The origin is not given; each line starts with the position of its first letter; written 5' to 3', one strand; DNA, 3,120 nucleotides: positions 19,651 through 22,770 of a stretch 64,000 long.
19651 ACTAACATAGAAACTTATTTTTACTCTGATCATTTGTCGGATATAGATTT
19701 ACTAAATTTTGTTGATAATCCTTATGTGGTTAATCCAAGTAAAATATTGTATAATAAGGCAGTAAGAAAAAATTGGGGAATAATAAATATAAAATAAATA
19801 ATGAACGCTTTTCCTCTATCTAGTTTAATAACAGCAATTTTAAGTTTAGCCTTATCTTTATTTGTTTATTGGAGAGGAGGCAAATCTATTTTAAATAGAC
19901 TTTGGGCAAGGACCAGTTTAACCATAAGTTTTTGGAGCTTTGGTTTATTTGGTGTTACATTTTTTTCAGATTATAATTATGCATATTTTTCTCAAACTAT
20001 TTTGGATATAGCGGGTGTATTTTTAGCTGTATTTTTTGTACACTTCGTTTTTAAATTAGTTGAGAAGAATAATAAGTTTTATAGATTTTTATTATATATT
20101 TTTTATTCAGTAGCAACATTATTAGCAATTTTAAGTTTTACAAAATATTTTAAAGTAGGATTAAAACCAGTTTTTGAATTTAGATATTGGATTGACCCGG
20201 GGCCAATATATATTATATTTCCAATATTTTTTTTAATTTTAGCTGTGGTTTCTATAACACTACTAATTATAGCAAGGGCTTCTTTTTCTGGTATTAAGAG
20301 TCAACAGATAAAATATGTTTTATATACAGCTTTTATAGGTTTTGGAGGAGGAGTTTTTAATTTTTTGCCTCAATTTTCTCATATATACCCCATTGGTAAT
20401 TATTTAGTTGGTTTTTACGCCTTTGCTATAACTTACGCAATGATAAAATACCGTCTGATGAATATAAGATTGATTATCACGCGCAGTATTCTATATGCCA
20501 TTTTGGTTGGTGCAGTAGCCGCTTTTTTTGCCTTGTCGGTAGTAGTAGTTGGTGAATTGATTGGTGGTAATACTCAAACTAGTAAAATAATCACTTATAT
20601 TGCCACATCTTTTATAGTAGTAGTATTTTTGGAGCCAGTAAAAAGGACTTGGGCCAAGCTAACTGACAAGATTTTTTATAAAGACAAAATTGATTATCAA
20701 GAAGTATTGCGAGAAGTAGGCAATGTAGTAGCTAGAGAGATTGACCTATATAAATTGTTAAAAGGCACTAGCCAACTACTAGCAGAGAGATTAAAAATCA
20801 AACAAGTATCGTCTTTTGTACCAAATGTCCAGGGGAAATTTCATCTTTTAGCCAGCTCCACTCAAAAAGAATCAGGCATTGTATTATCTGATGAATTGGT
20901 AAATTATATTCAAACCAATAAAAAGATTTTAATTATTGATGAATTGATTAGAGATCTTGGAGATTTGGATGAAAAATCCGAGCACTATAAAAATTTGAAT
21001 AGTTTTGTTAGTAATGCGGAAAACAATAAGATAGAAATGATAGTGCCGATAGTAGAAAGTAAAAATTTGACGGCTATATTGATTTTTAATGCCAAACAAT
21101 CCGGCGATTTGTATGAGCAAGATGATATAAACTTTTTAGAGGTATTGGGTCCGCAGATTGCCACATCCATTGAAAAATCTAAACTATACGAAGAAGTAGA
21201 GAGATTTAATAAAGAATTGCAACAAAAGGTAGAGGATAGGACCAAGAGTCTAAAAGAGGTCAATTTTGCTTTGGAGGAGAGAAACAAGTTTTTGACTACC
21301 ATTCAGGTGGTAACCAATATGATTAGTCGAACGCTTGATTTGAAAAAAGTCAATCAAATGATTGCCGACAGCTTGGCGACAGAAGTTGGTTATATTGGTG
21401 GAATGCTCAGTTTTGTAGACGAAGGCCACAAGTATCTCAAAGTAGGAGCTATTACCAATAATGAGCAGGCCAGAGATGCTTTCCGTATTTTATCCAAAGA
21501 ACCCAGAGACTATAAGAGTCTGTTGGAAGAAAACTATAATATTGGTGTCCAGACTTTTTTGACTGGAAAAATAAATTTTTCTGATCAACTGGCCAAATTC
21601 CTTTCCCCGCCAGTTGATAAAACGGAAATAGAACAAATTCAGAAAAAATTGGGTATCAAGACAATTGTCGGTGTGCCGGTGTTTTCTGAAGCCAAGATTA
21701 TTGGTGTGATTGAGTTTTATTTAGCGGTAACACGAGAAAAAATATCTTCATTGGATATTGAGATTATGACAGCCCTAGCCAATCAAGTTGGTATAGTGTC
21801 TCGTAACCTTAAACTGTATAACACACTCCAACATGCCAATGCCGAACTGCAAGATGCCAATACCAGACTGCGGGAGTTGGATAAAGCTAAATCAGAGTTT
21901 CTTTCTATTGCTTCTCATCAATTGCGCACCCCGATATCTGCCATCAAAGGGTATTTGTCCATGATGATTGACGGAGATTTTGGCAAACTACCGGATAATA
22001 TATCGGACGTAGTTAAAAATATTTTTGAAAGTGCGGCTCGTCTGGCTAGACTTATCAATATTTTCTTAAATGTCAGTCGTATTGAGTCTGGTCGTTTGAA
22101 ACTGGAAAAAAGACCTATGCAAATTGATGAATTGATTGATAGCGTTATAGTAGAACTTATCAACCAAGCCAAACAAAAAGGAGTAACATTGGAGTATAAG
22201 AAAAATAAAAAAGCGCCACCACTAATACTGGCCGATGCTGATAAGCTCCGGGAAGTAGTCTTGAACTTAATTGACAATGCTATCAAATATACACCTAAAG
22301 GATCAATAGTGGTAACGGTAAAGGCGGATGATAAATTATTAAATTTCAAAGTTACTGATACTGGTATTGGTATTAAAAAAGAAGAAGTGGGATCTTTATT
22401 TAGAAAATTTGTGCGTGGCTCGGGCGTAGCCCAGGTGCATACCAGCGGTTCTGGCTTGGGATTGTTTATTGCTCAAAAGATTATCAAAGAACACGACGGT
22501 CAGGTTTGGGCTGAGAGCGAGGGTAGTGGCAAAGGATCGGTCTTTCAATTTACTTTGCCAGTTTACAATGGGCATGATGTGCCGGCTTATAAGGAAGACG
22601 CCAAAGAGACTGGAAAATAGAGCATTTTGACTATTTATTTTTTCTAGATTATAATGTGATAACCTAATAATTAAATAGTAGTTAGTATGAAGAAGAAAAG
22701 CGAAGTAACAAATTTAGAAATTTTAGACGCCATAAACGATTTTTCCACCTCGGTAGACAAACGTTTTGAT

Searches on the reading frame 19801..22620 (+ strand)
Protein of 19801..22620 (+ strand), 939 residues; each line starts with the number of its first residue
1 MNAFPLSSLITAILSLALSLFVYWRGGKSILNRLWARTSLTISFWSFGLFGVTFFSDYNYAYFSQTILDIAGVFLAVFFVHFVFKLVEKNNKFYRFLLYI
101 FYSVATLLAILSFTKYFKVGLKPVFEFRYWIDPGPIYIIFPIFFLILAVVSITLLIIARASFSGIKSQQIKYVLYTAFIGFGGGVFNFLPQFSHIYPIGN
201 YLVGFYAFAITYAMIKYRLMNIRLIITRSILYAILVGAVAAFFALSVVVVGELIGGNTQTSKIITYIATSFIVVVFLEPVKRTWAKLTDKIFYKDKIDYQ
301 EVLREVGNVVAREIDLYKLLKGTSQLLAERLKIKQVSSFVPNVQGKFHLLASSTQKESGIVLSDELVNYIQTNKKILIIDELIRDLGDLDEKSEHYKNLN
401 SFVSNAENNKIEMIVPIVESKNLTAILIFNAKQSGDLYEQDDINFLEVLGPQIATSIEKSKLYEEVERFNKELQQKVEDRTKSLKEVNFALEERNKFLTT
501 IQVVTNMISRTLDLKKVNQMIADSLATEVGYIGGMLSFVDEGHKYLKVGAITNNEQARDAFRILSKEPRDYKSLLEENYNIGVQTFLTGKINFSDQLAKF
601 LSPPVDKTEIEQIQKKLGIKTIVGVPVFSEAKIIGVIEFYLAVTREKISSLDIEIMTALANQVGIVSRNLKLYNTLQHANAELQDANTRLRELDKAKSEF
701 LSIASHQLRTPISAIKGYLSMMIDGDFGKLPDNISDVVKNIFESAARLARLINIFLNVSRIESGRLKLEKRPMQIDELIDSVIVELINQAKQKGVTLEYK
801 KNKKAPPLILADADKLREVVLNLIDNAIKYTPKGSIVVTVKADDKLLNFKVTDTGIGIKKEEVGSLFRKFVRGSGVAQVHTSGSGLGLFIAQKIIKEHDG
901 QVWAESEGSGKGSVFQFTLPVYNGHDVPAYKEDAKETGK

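Call 83: search_protein_families(library=pfam, proteins=[window:19801-22620:+], max_evalue=0.001)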
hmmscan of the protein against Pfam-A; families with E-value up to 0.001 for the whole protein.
window:19801-22620:+ (939 aa): 6 families
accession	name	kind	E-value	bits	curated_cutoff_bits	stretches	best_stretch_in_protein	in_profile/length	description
PF02518.31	HATPase_c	-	3e-27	95.7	26.4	1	812-921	2-109/111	Histidine kinase-, DNA gyrase B-, and HSP90-like ATPase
PF00512.31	HisKA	-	8.6e-17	61.4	26.9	1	696-764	1-66/66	His Kinase A (phospho-acceptor) domain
PF13185.12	GAF_2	-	1e-13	52.1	28.6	1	512-665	2-133/136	GAF domain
PF01590.32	GAF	-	3.4e-12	47.5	22.4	1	581-665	55-131/133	GAF domain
PF16927.11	HisKA_7TM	-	2.8e-07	31.1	28.6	1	9-222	3-222/224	N-terminal 7TM region of histidine kinase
PF13492.12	GAF_3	-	1.9e-05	25.5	27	0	409-458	81-128/129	GAF domain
